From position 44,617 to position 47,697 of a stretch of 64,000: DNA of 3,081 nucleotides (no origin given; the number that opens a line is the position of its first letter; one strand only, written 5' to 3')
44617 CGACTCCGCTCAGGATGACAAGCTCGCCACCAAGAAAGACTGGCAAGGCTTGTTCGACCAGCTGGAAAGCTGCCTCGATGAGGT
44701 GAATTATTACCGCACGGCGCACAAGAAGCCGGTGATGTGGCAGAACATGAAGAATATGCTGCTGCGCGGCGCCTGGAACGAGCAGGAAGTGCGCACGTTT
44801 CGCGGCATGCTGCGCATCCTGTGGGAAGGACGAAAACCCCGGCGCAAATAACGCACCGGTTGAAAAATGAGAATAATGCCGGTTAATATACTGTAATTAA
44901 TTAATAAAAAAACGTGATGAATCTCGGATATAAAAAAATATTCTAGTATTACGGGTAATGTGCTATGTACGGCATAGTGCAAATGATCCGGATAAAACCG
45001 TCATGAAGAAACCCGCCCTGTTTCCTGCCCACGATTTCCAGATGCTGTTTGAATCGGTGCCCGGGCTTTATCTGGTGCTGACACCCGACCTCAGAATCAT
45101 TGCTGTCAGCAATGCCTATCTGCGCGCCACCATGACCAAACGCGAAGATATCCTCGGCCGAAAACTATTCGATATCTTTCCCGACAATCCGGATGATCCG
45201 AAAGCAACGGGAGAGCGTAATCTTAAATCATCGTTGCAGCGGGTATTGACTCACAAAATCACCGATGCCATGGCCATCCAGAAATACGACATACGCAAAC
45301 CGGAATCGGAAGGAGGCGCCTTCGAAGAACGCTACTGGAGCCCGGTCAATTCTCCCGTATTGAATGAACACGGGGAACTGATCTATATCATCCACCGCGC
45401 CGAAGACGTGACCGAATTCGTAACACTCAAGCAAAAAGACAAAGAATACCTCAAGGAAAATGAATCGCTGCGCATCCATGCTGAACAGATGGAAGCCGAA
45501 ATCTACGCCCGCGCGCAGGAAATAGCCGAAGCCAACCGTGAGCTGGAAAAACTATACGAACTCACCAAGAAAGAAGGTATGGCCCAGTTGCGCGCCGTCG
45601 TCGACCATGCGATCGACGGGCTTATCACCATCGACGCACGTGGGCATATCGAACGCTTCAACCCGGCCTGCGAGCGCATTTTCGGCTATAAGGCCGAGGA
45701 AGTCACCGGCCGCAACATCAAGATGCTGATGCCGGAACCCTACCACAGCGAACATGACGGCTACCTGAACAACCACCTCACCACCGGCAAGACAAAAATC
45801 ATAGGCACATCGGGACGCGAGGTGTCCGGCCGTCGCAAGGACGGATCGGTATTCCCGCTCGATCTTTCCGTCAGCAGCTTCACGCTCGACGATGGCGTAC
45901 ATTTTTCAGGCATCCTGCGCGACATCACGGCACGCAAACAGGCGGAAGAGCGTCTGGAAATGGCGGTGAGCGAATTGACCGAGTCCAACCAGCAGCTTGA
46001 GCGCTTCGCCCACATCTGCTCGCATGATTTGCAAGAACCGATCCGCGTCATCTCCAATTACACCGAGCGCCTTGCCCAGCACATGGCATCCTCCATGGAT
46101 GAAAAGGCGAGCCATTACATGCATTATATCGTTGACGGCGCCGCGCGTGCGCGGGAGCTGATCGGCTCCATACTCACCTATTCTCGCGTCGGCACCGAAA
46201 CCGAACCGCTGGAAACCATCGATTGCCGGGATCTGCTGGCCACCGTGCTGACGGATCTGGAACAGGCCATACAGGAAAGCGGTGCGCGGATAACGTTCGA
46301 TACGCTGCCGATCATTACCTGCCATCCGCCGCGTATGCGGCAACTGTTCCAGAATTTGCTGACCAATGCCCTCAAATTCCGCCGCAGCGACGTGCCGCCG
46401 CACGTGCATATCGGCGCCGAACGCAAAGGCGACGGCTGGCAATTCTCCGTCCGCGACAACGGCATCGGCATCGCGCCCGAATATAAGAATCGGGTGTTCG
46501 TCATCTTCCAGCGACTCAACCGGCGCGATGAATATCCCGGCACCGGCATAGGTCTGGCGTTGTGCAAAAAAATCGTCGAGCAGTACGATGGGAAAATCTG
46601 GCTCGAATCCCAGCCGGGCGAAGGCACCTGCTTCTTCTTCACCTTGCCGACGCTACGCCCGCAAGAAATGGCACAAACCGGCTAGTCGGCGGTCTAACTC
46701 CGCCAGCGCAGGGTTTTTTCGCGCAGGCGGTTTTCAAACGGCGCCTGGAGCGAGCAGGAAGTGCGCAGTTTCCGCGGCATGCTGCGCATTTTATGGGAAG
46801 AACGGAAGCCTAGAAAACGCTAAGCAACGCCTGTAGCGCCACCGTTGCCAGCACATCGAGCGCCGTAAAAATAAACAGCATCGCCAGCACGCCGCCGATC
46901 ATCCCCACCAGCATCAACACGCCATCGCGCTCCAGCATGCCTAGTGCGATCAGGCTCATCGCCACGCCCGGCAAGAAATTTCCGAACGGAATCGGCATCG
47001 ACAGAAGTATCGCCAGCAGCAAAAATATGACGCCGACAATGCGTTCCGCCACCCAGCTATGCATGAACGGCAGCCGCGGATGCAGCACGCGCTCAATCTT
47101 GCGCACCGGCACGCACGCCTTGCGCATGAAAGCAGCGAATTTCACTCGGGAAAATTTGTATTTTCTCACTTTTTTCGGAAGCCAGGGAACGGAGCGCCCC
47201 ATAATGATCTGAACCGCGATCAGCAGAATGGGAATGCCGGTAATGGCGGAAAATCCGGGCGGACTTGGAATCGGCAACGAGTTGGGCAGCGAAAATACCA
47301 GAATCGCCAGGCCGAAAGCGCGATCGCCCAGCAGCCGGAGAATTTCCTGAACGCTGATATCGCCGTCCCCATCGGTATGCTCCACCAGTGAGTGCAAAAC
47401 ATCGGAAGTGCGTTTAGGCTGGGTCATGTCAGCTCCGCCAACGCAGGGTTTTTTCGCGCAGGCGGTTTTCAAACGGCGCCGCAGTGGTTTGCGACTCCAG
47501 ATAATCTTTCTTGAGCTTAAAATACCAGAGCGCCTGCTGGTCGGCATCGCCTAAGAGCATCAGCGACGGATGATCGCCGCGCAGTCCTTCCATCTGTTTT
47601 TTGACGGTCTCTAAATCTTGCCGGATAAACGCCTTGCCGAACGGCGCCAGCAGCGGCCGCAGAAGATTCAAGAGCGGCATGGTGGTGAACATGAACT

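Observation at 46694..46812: A chimeric relic joins the 3' tails of the Rieske and trmH genes at a GGCGCC microhomology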

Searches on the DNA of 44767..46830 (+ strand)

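Call 56: search_dna_similar(query=window:44767-46830:+, collection=plasmids, mode=distant, max_rows=8)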
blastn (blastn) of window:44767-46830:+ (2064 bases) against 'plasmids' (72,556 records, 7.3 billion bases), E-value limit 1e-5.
Records with a match: 78; places in all: 101; records where one place covers at least 80% of the query: 0.
Best place of each record, by identity: 80-90% 1; 60-80% 77.
By first word of the organism name: Azospirillum 26; Deinococcus 20; Haloterrigena 5; Rhizobium 5; Natrinema 3; Halomicrobium 2; Streptantibioticus 2; Streptomyces 2; Skermanella 2; Shinella 1; and 10 more.
By predicted mobility (MOB-suite, as given by PLSDB): non-mobilizable 66; mobilizable 11; conjugative 1.
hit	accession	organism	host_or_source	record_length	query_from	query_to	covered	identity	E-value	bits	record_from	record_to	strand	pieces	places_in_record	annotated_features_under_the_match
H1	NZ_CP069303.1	Shinella sp. PSBB067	monoisolate,Minnesota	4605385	822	1159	16%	73.7%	3e-42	182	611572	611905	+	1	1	none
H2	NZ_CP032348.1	Azospirillum brasilense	soil sample,Agricultural field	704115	825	1169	17%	70.5%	5e-33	151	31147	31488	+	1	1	PAS domain S-box protein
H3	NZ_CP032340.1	Azospirillum brasilense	soil sample,Agricultural field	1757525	863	1169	15%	70.9%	6e-26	128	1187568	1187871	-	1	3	none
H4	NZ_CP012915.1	Azospirillum brasilense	Digitaria eriantha,microbe,root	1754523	863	1169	15%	70.9%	6e-26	128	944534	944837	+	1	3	none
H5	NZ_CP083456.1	Deinococcus taeanensis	whole organism,coastal dune soil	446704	1570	1882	15%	69.0%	1e-22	116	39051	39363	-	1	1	ATP-binding protein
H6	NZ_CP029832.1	Azospirillum ramasamyi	single cell,Cow dung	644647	847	1171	16%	65.7%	1e-9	74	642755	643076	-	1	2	response regulator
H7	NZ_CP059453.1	Azospirillum brasilense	Prokaryotes,soil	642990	889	1184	14%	70.6%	1e-28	136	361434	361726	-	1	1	PAS domain S-box protein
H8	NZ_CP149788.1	Haloterrigena sp. KLK7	cell culture,salt lake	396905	1572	1886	15%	65.3%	1e-8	70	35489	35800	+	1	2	ATP-binding protein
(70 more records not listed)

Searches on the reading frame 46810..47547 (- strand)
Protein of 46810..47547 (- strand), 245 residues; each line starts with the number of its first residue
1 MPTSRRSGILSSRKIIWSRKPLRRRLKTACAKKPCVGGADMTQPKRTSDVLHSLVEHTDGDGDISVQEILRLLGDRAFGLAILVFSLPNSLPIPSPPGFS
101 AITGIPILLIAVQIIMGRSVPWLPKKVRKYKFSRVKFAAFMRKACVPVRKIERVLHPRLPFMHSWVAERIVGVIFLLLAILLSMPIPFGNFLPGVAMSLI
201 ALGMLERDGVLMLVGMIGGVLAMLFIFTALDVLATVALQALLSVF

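Call 4: search_protein_families(library=pfam, proteins=[window:46810-47547:-])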
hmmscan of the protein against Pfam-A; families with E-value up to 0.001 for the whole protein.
window:46810-47547:- (245 aa): 1 family
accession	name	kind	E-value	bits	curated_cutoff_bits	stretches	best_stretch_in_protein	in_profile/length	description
PF06055.17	ExoD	-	2.6e-59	200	23.8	1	48-226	2-178/180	Exopolysaccharide synthesis, ExoD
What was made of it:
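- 46810..47427 (-): Cargo Y: exoD (205 aa from the ATG at 47427). Pfam PF06055, E = 2.6e-59 (call 4).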

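Call 18: find_encoding_contigs(protein=window:46810-47427:-, flank=6000, max_places=6)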
Protein window:46810-47427:- (205 aa): no gene with exactly this product is on record in the collection.
